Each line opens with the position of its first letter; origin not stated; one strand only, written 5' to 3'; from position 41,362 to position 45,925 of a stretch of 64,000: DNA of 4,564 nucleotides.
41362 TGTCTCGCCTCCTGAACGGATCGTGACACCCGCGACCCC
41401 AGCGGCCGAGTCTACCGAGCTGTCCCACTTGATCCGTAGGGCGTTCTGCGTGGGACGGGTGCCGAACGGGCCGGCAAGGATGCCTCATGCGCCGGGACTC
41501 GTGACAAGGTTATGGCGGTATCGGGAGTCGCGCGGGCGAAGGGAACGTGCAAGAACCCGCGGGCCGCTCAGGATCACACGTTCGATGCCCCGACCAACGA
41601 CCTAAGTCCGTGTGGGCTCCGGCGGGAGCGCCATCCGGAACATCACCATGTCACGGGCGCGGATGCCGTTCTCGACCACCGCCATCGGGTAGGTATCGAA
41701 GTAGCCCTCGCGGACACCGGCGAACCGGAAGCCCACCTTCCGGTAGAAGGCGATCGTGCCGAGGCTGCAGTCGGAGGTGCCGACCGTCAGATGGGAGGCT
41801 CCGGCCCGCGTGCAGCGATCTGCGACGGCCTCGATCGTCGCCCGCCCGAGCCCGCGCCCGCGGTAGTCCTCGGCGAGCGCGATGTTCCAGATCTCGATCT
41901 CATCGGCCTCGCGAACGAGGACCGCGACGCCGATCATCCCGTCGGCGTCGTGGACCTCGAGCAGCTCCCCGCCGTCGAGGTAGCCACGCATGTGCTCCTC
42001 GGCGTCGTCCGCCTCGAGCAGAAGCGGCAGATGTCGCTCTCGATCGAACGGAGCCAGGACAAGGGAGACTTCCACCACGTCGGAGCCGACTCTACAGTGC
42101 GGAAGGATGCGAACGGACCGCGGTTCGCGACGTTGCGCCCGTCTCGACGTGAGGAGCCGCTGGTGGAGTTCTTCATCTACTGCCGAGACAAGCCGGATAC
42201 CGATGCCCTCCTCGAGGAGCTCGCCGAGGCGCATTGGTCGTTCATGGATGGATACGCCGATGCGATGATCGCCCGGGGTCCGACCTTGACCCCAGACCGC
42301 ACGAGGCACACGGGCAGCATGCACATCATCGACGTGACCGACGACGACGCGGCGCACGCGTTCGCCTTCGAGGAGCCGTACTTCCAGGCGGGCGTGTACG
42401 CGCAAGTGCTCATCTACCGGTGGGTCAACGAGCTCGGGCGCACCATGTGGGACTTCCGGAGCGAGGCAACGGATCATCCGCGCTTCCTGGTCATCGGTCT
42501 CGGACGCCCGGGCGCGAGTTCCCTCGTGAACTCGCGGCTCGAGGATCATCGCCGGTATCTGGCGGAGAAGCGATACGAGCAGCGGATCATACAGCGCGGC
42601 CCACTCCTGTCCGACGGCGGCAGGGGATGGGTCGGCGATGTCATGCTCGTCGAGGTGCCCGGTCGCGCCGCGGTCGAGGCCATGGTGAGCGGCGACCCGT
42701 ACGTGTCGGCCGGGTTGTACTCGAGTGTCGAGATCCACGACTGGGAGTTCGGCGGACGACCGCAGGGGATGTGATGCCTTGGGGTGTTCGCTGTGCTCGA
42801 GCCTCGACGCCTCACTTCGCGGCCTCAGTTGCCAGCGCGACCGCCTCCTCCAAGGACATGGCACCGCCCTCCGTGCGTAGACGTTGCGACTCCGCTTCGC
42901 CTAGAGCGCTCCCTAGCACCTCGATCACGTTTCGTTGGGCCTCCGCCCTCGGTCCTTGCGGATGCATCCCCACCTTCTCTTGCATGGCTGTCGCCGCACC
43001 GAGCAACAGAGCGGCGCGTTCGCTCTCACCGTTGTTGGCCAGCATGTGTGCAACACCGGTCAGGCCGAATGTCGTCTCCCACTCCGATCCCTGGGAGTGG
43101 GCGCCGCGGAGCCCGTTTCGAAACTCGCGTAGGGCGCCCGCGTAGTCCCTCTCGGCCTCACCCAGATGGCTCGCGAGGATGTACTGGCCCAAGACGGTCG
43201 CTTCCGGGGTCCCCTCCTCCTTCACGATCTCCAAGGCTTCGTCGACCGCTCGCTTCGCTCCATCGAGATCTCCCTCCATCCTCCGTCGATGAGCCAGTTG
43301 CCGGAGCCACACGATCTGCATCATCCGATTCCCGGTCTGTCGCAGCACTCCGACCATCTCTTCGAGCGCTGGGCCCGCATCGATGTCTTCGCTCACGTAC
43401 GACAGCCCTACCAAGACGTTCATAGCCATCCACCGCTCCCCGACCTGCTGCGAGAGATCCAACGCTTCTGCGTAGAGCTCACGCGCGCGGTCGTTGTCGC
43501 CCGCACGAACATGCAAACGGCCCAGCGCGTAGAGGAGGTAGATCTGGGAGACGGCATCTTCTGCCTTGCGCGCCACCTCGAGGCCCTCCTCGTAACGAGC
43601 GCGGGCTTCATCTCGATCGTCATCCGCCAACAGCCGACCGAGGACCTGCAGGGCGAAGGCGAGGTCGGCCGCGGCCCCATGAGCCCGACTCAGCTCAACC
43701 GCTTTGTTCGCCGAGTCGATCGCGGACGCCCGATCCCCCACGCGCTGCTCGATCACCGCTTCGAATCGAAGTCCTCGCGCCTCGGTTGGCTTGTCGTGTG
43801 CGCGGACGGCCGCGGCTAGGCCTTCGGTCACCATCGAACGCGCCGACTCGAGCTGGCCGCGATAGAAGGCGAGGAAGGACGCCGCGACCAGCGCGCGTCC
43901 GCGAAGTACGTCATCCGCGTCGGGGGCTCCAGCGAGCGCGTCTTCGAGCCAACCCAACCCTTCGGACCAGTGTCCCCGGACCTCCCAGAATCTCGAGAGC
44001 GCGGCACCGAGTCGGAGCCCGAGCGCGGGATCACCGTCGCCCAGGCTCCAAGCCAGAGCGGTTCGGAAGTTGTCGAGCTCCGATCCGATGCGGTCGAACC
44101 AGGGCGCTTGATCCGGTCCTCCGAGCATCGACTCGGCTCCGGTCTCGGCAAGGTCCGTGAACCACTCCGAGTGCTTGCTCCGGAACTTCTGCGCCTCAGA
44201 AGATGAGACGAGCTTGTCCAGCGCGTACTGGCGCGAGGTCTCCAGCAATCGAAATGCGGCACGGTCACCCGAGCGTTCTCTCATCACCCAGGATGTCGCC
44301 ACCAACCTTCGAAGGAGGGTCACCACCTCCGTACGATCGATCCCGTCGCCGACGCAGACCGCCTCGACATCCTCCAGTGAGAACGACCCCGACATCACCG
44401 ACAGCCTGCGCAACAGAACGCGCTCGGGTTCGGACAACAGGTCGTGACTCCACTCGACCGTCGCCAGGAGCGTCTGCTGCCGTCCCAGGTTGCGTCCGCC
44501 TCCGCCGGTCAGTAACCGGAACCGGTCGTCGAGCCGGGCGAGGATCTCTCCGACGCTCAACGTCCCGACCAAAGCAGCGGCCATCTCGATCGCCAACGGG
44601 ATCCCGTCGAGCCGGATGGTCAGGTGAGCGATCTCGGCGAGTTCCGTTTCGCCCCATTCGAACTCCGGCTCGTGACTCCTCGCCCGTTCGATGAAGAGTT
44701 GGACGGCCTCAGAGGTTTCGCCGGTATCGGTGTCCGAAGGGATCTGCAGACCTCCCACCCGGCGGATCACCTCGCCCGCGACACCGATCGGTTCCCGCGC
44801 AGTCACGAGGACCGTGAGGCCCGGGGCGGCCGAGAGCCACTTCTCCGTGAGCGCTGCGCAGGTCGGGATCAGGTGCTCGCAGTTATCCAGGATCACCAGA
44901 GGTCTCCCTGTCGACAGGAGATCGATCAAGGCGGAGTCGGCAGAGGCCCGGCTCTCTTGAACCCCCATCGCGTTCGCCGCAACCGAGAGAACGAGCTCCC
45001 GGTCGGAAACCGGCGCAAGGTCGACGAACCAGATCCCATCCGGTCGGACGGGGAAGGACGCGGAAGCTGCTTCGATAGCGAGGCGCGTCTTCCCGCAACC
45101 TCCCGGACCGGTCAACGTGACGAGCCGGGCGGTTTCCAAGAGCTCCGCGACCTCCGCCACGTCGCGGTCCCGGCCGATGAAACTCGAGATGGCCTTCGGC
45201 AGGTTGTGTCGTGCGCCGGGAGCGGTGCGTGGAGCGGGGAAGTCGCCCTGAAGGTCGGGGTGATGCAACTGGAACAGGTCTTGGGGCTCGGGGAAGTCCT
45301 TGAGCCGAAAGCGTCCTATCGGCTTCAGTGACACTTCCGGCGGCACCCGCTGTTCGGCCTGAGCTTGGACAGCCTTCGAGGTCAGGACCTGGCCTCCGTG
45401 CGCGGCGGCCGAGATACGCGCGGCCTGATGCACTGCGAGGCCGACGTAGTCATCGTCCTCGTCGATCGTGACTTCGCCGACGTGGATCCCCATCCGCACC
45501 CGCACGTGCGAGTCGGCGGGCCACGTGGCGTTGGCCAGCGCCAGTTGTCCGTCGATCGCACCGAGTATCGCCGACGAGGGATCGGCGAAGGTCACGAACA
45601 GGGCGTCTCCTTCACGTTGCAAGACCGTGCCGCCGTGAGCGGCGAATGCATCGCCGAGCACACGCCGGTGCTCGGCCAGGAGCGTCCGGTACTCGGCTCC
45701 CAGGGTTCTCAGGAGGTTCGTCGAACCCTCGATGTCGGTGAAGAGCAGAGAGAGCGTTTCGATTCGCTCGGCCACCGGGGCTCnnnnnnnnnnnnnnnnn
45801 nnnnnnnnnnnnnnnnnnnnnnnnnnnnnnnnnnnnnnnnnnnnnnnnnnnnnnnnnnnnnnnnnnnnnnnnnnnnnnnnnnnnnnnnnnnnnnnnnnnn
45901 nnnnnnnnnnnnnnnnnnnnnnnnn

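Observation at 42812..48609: Candidate split RloC-like defence module: Rad50/SbcC-type zinc-hook ATPase + small HEPN-like protein + cyclase-STAND-TPR protein in one tightly coupled operon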

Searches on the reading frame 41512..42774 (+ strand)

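Call 13: search_protein_families(library=pfam, proteins=[window:41512-42774:+], max_evalue=0.01)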
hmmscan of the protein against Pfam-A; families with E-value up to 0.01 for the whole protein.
window:41512-42774:+ (420 aa): 1 family
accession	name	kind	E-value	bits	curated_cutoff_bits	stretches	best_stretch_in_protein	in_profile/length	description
PF03795.20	YCII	-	2.5e-26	92.4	24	2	219-304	2-94/95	YCII-related domain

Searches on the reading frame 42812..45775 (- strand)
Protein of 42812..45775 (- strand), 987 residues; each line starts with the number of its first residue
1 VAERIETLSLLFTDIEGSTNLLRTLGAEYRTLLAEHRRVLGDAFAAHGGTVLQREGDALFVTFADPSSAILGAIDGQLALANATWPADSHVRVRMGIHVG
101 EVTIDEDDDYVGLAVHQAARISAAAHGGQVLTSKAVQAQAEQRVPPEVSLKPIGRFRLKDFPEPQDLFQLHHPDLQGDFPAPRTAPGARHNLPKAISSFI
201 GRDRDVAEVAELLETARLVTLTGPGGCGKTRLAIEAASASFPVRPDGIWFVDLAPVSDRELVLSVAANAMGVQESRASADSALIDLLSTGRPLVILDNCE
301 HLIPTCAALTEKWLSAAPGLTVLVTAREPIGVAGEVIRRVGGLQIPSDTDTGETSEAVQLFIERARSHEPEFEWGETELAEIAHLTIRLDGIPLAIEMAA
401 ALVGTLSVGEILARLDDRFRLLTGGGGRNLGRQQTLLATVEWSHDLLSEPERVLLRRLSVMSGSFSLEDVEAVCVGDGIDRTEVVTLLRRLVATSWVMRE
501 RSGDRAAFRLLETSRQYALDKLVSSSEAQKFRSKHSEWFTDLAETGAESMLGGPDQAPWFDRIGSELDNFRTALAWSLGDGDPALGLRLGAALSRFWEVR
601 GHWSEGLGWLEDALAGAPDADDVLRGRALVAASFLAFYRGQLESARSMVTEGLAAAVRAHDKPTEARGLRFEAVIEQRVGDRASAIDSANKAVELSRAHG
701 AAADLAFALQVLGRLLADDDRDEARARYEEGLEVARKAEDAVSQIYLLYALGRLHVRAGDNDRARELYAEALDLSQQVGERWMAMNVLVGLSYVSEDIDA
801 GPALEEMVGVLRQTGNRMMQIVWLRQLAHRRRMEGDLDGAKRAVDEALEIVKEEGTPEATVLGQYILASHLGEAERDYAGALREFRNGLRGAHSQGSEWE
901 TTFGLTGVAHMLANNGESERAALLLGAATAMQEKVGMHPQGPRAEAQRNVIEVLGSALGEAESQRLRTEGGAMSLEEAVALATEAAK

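Call 9: search_protein_families(library=pfam, proteins=[window:42812-45775:-], max_evalue=0.1)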
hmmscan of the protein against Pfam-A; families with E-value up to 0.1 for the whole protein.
window:42812-45775:- (987 aa): 18 families
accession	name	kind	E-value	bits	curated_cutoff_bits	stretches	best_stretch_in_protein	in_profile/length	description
PF13424.12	TPR_12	-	2.2e-11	44.2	30.1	3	712-776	9-76/77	Tetratricopeptide repeat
PF00211.25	Guanylate_cyc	-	2.6e-08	34.1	21.9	1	2-156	3-168/183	Adenylate and Guanylate cyclase catalytic domain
PF17874.7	TPR_MalT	-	4e-08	33.4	45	2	612-776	26-192/336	MalT-like TPR region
PF13401.12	AAA_22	-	3.9e-05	24.4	27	1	215-305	4-97/130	AAA domain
PF07719.23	TPR_2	-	7.3e-05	23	27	1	747-775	3-31/34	Tetratricopeptide repeat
PF13191.12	AAA_16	-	0.00014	22.8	32.6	1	199-251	2-56/167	AAA ATPase domain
PF00931.28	NB-ARC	-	0.00027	20.7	23.5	1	211-405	10-207/248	NB-ARC domain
PF20703.3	nSTAND1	-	0.00059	20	27.1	1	197-232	14-49/379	Novel STAND NTPase 1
PF13176.12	TPR_7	-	0.0008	19.8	27.9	1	748-781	2-35/36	Tetratricopeptide repeat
PF13181.12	TPR_8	-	0.0011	19.3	25.7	1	747-776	3-32/34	Tetratricopeptide repeat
PF13428.12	TPR_14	-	0.0024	18.9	23.5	1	747-784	3-40/44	Tetratricopeptide repeat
PF13432.12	TPR_16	-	0.0046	17.8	32.7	1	749-788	1-37/65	Tetratricopeptide repeat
PF13481.12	AAA_25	-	0.018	15.1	27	1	211-239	28-56/195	AAA domain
PF03965.22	Penicillinase_R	-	0.025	15.4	22.6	1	463-520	16-74/115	Penicillinase repressor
PF20720.3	nSTAND3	-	0.029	14.5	27.2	1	207-234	8-35/155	Novel STAND NTPase 3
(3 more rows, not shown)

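Call 10: search_protein_families(library=padloc, proteins=[window:42812-45775:-], max_evalue=0.1)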
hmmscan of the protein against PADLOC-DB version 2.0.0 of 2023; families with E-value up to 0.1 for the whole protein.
window:42812-45775:- (987 aa): 5 families
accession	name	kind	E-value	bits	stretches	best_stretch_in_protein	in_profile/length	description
PDLC01169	TPR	-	5.8e-06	23.9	1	678-778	121-221/252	TPR repeats containing protein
PDLC04140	mad8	-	0.00051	17.6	1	199-260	5-68/314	mads_8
PDLC02367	PycC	-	0.0017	15.9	1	4-141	41-193/226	-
PDLC02033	Cas3fv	-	0.0072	12.4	1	204-238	387-422/951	-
PDLC04480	PDC-M16B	-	0.0088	12.7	1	735-855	177-291/472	-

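Call 19: search_protein_families(library=ncbifam, proteins=[window:42812-45775:-], max_evalue=0.1)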
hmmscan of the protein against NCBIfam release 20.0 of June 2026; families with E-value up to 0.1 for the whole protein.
window:42812-45775:- (987 aa): 15 families
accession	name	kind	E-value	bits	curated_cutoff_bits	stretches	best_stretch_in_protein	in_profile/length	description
NF058673.1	LipAdnlyCyLipJMY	equivalog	2.1e-18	66.3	800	1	2-137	291-419/449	bifunctional lipase/adenylate cyclase LipJ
NF053617.1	SARPRegAfsRStmc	equivalog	2e-15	55.9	1430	2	591-791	740-942/986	SARP-family global regulator AfsR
NF041717.1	HaaA_phane_TPR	equivalog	1.8e-13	49.6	1125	2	643-982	529-868/882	cyclophane-containing RiPP biosynthesis TPR protein HaaT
NF040586.1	FxSxx_TPR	equivalog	3.3e-12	45.7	300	1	193-459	2-253/830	FxSxx-COOH system tetratricopeptide repeat protein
NF053720.1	NsdA_fam_reg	subfamily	2.2e-10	40.6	75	2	698-785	196-282/432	NsdA family TPR-like regulatory protein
NF053520.1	HK_Porph_FimS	equivalog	1.1e-09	37.2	600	1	601-788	98-287/618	sensor histidine kinase FimS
TIGR03903.1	TOMM_kin_cyc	equivalog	2.6e-08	32.2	705.75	2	627-821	1065-1258/1267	TOMM system kinase/cyclase fusion protein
NF002725.1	PRK02603.1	equivalog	1.3e-05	25.3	143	1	717-787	47-114/173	photosystem I assembly protein Ycf3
NF053779.1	BT3442_fam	equivalog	0.02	13.6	940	0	744-777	101-134/563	BT3442 family protein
TIGR02277.1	PaaX_trns_reg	equivalog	0.023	14.3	264.55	1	472-517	25-70/279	phenylacetic acid degradation operon negative regulatory protein PaaX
NF008757.0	PRK11788.1-5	equivalog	0.037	13.2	363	1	743-853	105-212/388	lipopolysaccharide assembly protein LapB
NF008513.0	PRK11432.1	equivalog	0.075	11.9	496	0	196-256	12-70/351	ferric ABC transporter ATP-binding protein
TIGR02640.1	gas_vesic_GvpN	equivalog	0.076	12.5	266.8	0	211-238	16-43/262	gas vesicle protein GvpN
TIGR02521.1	type_IV_pilW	equivalog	0.086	12.4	154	0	680-740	45-100/234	type IV pilus biogenesis/stability protein PilW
TIGR02267.1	TIGR02267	domain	0.099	13.1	60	0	794-850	52-105/123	DUSAM domain-containing protein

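Call 66: find_homologous_proteins(query=window:42812-45775:-, max_evalue=1e-10)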
Query window:42812-45775:- (987 aa): 8000 proteins with E <= 1e-10 among 8000 candidates; the best 120 are listed.
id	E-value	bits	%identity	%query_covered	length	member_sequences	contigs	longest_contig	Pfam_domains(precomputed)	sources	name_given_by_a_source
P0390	0.0e+0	2152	100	100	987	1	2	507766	PF17874.8,PF25872.1,PF13424.13,PF00211.26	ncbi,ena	-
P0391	0.0e+0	2150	100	100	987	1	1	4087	PF17874.8,PF25872.1,PF13424.13,PF00211.26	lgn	-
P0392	0.0e+0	2124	99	100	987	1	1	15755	PF17874.8,PF25872.1,PF13424.13,PF00211.26,PF07719.24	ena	-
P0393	0.0e+0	2120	98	100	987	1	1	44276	PF17874.8,PF25872.1,PF13424.13,PF00211.26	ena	-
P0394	0.0e+0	2099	97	100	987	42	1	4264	PF17874.8,PF25872.1,PF13424.13,PF13401.13,PF00211.26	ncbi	-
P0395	0.0e+0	2095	97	100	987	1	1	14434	PF17874.8,PF25872.1,PF13424.13,PF13401.13,PF00211.26,PF13181.13,PF07719.24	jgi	jgi:predicted ATPase/class 3 adenylate cyclase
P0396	0.0e+0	2084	97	100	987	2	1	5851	PF17874.8,PF25872.1,PF13424.13,PF00211.26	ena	-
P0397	0.0e+0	2068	96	100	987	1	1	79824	PF17874.8,PF25872.1,PF13424.13,PF13401.13,PF00211.26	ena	-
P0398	0.0e+0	2023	94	100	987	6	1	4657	PF17874.8,PF25872.1,PF13424.13,PF13401.13,PF00211.26,PF07719.24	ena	-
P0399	0.0e+0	1966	92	100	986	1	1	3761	PF17874.8,PF25872.1,PF13424.13,PF13401.13,PF00211.26,PF13191.13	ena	-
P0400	0.0e+0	1964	91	100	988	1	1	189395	PF17874.8,PF25872.1,PF13424.13,PF00211.26,PF13191.13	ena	-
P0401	0.0e+0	1964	91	100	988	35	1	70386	PF17874.8,PF25872.1,PF13424.13,PF13401.13,PF00211.26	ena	-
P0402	0.0e+0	1962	92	100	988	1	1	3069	PF17874.8,PF25872.1,PF13424.13,PF13401.13,PF00211.26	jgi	jgi:predicted ATPase/class 3 adenylate cyclase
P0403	0.0e+0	1955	91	100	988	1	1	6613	PF17874.8,PF25872.1,PF13424.13,PF00211.26,PF07719.24,PF13191.13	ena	-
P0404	0.0e+0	1955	91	100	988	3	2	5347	PF25872.1,PF13424.13,PF13401.13,PF00211.26,PF07719.24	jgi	jgi:predicted ATPase/class 3 adenylate cyclase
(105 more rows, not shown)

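Call 67: find_encoding_contigs(protein=P0390, flank=6000, max_places=3)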
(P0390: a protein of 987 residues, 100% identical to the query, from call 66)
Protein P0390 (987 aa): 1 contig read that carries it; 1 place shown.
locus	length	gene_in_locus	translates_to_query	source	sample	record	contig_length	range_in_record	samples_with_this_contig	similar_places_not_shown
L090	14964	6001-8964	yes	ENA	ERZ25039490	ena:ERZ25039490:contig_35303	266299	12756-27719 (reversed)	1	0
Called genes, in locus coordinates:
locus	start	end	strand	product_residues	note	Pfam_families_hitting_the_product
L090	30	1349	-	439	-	-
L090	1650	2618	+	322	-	PF26549:Tricorn_N, PF07676:PD40 (faint), PF26550:Tricorn_2nd (weak)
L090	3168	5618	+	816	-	PF02463:SMC_N, PF13175:AAA_15, PF13476:AAA_23, PF13166:AAA_13 (faint), PF13304:AAA_21 (faint), PF13555:AAA_29 (faint)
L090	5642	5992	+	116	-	-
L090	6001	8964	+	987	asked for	PF00211:Guanylate_cyc, PF25872:HTH_77 (weak), PF17874:TPR_MalT (faint), PF13424:TPR_12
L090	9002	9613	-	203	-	PF03795:YCII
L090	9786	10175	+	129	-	PF00583:Acetyltransf_1, PF13673:Acetyltransf_10, PF13508:Acetyltransf_7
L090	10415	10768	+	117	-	-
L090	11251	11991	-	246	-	PF00497:SBP_bac_3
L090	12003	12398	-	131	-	PF01042:Ribonuc_L-PSP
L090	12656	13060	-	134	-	PF04075:F420H2_quin_red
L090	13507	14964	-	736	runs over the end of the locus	-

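Call 68: find_encoding_contigs(protein=P0391, flank=6000, max_places=2)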
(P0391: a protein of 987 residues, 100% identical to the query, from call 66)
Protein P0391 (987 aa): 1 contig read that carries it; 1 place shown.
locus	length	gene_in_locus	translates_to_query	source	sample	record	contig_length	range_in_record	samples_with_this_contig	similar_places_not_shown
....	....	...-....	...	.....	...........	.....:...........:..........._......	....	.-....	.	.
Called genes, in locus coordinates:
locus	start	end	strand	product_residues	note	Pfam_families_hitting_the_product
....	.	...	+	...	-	?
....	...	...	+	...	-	-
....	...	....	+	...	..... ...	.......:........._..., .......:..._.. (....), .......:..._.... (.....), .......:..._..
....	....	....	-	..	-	?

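Call 69: find_encoding_contigs(protein=P0393, flank=6000, max_places=2)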
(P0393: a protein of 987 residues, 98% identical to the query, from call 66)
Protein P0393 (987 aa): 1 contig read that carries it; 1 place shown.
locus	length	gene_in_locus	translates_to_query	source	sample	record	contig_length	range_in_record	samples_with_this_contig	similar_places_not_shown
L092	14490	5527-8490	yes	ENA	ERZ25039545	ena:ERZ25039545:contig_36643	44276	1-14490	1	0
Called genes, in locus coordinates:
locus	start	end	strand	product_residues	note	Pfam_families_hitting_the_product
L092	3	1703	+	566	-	?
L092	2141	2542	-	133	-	PF00903:Glyoxalase, PF12681:Glyoxalase_2 (weak), PF13669:Glyoxalase_4 (weak), PF18029:Glyoxalase_6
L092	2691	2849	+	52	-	-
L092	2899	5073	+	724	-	PF02463:SMC_N, PF13166:AAA_13 (faint), PF13175:AAA_15 (weak), PF13304:AAA_21 (faint), PF13476:AAA_23, PF13555:AAA_29 (faint)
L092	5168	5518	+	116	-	-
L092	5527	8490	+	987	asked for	PF00211:Guanylate_cyc, PF25872:HTH_77 (weak), PF17874:TPR_MalT (faint), PF13424:TPR_12 (weak)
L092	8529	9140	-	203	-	PF03795:YCII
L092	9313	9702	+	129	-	PF13673:Acetyltransf_10 (weak), PF00583:Acetyltransf_1, PF13508:Acetyltransf_7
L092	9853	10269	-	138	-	PF00072:Response_reg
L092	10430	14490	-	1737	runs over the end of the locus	PF03704:BTAD, PF00069:Pkinase, PF07714:PK_Tyr_Ser-Thr, PF13191:AAA_16, PF20703:nSTAND1, PF25174:Beta-prop_THOC3, PF25175:Beta-prop_WDR5, PF00400:WD40, +72 more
